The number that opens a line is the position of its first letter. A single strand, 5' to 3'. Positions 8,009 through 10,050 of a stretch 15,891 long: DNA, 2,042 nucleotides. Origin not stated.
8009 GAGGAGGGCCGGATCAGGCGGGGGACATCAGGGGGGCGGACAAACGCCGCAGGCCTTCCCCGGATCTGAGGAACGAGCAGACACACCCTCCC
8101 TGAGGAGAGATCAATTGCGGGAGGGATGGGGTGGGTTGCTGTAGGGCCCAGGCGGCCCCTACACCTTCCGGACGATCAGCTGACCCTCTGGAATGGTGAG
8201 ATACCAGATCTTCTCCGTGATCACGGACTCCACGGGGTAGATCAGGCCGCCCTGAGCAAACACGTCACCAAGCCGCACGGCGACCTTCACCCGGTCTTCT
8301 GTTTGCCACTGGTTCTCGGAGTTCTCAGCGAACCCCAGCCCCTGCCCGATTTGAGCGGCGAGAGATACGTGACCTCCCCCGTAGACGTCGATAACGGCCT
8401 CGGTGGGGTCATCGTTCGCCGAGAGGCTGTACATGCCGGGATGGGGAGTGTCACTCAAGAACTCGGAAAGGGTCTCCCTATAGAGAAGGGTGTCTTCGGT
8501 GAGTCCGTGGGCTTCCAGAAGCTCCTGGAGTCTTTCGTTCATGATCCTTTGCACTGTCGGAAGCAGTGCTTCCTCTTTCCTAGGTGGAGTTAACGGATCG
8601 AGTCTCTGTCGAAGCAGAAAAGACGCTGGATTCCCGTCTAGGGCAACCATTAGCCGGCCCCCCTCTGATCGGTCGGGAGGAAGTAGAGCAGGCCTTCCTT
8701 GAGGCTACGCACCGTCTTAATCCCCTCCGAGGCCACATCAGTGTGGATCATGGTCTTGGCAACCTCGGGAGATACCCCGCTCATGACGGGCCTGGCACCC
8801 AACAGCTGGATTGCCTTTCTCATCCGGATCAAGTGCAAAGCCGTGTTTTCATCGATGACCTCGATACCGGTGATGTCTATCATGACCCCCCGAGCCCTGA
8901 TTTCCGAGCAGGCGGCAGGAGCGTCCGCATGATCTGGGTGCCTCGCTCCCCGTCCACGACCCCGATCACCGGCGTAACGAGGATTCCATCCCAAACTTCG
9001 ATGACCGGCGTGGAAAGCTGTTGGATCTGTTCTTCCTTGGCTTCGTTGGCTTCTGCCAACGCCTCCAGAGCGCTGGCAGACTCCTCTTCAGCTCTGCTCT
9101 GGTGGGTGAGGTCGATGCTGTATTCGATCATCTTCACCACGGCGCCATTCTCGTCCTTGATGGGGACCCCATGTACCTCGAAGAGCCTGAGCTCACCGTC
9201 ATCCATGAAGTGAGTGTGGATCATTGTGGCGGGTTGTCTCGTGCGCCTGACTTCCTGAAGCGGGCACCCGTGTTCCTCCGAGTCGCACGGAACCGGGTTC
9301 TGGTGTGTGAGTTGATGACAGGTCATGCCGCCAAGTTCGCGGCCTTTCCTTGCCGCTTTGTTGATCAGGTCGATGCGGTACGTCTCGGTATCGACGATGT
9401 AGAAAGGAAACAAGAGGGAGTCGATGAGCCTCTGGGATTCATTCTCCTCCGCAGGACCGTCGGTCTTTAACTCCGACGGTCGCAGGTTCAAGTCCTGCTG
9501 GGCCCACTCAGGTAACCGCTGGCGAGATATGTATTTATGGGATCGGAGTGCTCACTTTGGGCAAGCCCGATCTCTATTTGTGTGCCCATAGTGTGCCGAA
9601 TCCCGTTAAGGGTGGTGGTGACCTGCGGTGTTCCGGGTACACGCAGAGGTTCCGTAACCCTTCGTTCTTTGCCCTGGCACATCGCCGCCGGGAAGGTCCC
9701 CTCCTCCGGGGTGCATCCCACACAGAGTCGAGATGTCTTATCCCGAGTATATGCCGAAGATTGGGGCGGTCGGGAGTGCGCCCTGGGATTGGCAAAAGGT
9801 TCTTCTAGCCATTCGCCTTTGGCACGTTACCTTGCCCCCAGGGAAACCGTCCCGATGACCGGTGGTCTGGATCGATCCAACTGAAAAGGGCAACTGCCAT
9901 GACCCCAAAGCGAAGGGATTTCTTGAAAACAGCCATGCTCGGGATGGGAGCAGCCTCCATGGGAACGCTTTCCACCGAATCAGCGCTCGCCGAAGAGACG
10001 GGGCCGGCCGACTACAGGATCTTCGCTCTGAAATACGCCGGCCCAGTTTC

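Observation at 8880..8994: RsbR-like PAS-STAS gene split by a single-nucleotide frameshift inside the STAS domain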

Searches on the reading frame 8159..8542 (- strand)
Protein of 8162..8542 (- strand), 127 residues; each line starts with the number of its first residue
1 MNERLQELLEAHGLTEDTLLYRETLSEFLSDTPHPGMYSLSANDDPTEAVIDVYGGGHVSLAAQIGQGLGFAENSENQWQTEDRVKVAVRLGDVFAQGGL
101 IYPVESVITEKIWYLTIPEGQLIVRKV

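Call 31: find_homologous_proteins(query=window:8162-8542:-)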
Query seq(127 aa) (127 aa): 41 proteins with E <= 0.001 among 62 candidates.
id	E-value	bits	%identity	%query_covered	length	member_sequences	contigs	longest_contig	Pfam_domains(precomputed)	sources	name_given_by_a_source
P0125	1.4e-76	272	99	100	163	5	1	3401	-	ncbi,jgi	jgi:hypothetical protein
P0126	8.7e-68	244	86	100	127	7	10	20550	-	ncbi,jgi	jgi:hypothetical protein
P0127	2.6e-67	242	87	99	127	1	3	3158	-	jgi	jgi:hypothetical protein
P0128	1.2e-66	240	84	100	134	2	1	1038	-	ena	-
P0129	1.3e-66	240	86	99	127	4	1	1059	-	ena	-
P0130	8.3e-66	237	83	100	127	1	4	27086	-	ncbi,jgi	jgi:hypothetical protein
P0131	1.8e-65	236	83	100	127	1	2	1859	PF09143.17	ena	-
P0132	1.8e-65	236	84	100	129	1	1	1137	PF09143.17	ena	-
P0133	4.4e-65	235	84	100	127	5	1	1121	-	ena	-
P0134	3.4e-64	232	83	100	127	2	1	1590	-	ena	-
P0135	5.5e-64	231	83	100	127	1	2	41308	PF09143.17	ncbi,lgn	-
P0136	7.7e-64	231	81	100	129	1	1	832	-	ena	-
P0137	7.9e-64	231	83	99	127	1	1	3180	-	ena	-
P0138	1.6e-63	230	83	100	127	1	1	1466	-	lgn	-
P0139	5.2e-61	222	79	100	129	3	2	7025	-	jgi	-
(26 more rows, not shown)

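Call 32: find_encoding_contigs(protein=P0126, flank=8000, max_places=6)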
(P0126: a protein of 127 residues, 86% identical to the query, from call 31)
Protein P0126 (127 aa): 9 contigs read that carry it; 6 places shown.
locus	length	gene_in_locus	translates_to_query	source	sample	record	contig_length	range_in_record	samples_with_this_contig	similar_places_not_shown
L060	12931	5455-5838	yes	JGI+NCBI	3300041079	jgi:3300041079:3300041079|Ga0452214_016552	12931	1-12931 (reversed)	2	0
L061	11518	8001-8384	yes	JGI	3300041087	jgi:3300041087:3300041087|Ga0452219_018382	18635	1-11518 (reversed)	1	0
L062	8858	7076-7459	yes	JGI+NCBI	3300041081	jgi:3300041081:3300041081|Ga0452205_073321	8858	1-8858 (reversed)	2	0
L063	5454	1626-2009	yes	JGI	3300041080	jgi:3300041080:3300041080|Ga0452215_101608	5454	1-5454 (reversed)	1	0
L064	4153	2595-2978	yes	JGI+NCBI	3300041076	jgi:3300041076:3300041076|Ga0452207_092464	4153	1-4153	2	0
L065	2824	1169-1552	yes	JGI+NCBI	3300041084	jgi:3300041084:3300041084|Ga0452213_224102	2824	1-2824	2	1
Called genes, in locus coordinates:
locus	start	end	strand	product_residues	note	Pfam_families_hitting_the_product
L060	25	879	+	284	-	PF07228:SpoIIE, PF13581:HATPase_c_2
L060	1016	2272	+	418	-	PF00909:Ammonium_transp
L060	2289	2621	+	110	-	PF00543:P-II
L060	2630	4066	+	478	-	PF03951:Gln-synt_N, PF00120:Gln-synt_C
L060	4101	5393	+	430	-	PF01145:Band_7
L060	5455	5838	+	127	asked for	-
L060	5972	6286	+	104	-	-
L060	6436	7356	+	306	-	PF25539:Bestrophin_2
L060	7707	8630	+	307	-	PF00753:Lactamase_B, PF23023:Anti-Pycsar_Apyc1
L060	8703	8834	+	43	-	-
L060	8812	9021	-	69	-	-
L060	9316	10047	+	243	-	PF19578:DUF6090 (weak)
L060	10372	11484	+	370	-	-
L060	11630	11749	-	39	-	-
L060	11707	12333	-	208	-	-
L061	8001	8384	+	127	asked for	-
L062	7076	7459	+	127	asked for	-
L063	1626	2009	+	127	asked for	-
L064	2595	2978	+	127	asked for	-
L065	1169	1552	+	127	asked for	-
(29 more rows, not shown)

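Call 33: find_encoding_contigs(protein=P0135, flank=8000, max_places=4)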
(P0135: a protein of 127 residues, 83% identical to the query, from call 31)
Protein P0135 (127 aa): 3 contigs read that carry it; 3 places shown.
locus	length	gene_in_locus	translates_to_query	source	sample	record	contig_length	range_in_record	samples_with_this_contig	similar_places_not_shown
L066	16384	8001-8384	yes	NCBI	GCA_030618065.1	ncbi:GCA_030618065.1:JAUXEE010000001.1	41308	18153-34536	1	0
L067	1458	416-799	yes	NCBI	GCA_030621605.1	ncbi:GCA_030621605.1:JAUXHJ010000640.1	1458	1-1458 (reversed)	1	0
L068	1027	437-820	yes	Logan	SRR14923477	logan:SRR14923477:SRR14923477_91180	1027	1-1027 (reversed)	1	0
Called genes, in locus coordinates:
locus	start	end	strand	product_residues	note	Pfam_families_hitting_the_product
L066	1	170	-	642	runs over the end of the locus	PF02743:dCache_1, PF00672:HAMP, PF01740:STAS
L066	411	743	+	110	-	PF03551:PadR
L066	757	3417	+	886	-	PF12704:MacB_PCD, PF02687:FtsX (weak)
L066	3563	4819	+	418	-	PF00909:Ammonium_transp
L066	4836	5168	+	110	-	PF00543:P-II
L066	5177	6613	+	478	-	PF03951:Gln-synt_N, PF00120:Gln-synt_C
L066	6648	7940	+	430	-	PF01145:Band_7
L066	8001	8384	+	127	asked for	PF09143:AvrPphF-ORF-2 (faint)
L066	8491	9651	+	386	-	-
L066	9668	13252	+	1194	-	PF00497:SBP_bac_3, PF02743:dCache_1 (weak), PF00989:PAS, PF08447:PAS_3, PF08448:PAS_4, PF13426:PAS_9, PF07228:SpoIIE, PF13581:HATPase_c_2, +2 more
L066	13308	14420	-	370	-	PF00144:Beta-lactamase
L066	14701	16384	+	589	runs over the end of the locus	PF19313:DUF5916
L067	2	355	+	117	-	?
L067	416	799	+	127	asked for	PF09143:AvrPphF-ORF-2 (faint)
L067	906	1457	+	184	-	?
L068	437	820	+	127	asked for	PF09143:AvrPphF-ORF-2 (faint)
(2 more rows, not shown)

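Call 44: search_protein_families(library=ncbifam, proteins=[window:8162-8542:-], max_evalue=0.01)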
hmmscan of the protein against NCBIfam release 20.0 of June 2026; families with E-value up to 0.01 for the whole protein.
seq(127 aa): 0 families

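Call 57: predict_structure(alignment_id=A4)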
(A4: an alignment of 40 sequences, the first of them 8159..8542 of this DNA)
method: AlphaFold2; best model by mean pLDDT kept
length: 127 residues; sequences in the alignment: 40
mean_pLDDT: 91.1   pTM: 0.85
mean pLDDT of the five models: 91.1, 90.8, 81.6, 81.0, 79.2
residues with pLDDT >= 90: 101; 70-90: 23; 50-70: 3; < 50: 0
segments of 3 or more residues with pLDDT < 50: none
pLDDT, mean of each block of 10 residues (from residue 1): 89 95 93 93 91 92 94 82 90 94 84 93 93
secondary structure, 60 per line:
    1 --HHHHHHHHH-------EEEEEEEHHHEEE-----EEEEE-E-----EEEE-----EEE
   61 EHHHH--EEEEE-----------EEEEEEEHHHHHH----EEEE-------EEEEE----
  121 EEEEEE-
elements in order: H3-11 E19-25 E29-31 E37-41 E49-52 E58-61 H62-65 E68-72 E84-90 H91-96 E101-104 E112-116 E121-126

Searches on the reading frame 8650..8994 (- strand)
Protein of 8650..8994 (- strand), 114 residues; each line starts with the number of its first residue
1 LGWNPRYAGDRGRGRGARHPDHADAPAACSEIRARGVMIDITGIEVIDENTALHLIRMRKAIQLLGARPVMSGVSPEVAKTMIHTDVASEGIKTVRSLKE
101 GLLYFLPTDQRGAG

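Call 6: search_protein_families(library=pfam, proteins=[window:8650-8994:-], max_evalue=0.01)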
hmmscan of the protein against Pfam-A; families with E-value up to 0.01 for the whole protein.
window:8650-8994:- (114 aa): 1 family
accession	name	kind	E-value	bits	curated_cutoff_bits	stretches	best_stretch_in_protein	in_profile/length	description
PF01740.26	STAS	-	4.6e-06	26.8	22.6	1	34-95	40-100/106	STAS domain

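Call 9: list_cluster_members(proteins=[P0010, window:8650-8994:-])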
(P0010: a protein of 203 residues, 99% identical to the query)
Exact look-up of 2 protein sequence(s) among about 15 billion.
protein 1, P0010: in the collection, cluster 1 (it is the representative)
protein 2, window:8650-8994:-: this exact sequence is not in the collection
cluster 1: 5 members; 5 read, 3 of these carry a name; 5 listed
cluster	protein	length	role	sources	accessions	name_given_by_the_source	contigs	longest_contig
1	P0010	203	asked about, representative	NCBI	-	-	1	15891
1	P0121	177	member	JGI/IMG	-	hypothetical protein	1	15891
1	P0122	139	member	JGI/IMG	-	hypothetical protein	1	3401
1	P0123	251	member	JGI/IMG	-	rsbT co-antagonist protein RsbR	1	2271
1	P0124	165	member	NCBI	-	-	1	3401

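Call 11: find_encoding_contigs(protein=P0123, flank=5000)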
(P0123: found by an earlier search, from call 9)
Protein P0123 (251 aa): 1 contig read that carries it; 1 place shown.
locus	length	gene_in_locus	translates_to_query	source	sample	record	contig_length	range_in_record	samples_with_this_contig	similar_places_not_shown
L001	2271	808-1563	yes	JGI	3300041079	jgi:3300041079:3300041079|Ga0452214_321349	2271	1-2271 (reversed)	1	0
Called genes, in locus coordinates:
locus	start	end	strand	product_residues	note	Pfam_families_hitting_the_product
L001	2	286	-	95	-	?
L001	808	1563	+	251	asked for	PF08448:PAS_4, PF01740:STAS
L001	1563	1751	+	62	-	-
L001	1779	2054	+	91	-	-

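Call 19: find_encoding_contigs(protein=P0121, flank=10000, max_places=10)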
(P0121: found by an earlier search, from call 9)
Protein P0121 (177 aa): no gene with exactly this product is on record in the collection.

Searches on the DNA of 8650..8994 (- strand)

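Call 38: search_rna_families(sources=[L001, L055, L056, L059, L071, L069, L070, L060, L063], threshold=evalue, max_evalue=0.1)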
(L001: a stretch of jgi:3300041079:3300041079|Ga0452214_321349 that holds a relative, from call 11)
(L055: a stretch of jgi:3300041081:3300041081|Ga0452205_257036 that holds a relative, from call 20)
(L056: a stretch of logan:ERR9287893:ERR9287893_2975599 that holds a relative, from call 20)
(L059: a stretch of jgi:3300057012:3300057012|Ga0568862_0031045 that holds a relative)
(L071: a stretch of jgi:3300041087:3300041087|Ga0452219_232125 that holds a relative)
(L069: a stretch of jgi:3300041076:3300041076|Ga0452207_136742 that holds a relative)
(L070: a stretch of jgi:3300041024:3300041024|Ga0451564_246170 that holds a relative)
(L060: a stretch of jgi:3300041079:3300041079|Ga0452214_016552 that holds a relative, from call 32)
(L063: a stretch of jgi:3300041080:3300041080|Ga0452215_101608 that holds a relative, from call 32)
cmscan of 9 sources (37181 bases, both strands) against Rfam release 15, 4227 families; matches with E-value up to 0.1: 5.
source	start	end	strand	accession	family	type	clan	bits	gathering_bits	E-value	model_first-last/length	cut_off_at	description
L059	2311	2383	-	RF00005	tRNA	Gene; tRNA;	CL00001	77.2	29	1.9e-15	1-71/71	no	tRNA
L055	1882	1953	-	RF00005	tRNA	Gene; tRNA;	CL00001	30.3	29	0.015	1-71/71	no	tRNA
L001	715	786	-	RF00005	tRNA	Gene; tRNA;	CL00001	28.8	29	0.04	1-71/71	no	tRNA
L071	552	623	+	RF00005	tRNA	Gene; tRNA;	CL00001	28.8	29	0.04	1-71/71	no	tRNA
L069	151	222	+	RF00005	tRNA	Gene; tRNA;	CL00001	28.8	29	0.04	1-71/71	no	tRNA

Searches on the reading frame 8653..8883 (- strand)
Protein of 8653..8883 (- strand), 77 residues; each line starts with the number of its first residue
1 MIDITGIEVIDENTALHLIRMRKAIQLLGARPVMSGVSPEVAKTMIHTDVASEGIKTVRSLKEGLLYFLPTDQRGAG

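Call 20: find_encoding_contigs(protein=window:8653-8883:-, flank=10000, max_places=10)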
Protein seq(77 aa) (77 aa): 2 contigs read that carry it; 2 places shown.
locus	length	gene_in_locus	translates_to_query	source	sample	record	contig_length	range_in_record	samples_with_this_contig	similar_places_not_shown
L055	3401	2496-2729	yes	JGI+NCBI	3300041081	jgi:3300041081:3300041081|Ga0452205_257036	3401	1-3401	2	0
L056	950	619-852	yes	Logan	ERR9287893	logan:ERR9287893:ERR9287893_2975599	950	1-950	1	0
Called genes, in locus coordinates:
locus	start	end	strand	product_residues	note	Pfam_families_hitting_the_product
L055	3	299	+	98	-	?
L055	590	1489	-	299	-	PF00753:Lactamase_B, PF23023:Anti-Pycsar_Apyc1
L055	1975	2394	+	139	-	PF08448:PAS_4, PF13426:PAS_9 (weak)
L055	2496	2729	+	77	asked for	PF01740:STAS (faint)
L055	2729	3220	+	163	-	-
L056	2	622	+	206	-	?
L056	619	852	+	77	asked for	PF01740:STAS (faint)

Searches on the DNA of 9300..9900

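Call 36: search_rna_families(source=window, start=9300, end=9900, threshold=evalue, max_evalue=1, show_alignments=2)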
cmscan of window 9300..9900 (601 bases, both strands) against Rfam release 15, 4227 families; matches with E-value up to 1: 2.
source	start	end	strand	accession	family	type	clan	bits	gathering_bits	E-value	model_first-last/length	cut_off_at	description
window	9435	9506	+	RF00005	tRNA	Gene; tRNA;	CL00001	30.3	29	0.00024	1-71/71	no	tRNA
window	9454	9507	-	RF04354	Plastid-ycf2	Cis-reg;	-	22.9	65.7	0.029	1-75/75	no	Plastid-ycf2 5UTR RNA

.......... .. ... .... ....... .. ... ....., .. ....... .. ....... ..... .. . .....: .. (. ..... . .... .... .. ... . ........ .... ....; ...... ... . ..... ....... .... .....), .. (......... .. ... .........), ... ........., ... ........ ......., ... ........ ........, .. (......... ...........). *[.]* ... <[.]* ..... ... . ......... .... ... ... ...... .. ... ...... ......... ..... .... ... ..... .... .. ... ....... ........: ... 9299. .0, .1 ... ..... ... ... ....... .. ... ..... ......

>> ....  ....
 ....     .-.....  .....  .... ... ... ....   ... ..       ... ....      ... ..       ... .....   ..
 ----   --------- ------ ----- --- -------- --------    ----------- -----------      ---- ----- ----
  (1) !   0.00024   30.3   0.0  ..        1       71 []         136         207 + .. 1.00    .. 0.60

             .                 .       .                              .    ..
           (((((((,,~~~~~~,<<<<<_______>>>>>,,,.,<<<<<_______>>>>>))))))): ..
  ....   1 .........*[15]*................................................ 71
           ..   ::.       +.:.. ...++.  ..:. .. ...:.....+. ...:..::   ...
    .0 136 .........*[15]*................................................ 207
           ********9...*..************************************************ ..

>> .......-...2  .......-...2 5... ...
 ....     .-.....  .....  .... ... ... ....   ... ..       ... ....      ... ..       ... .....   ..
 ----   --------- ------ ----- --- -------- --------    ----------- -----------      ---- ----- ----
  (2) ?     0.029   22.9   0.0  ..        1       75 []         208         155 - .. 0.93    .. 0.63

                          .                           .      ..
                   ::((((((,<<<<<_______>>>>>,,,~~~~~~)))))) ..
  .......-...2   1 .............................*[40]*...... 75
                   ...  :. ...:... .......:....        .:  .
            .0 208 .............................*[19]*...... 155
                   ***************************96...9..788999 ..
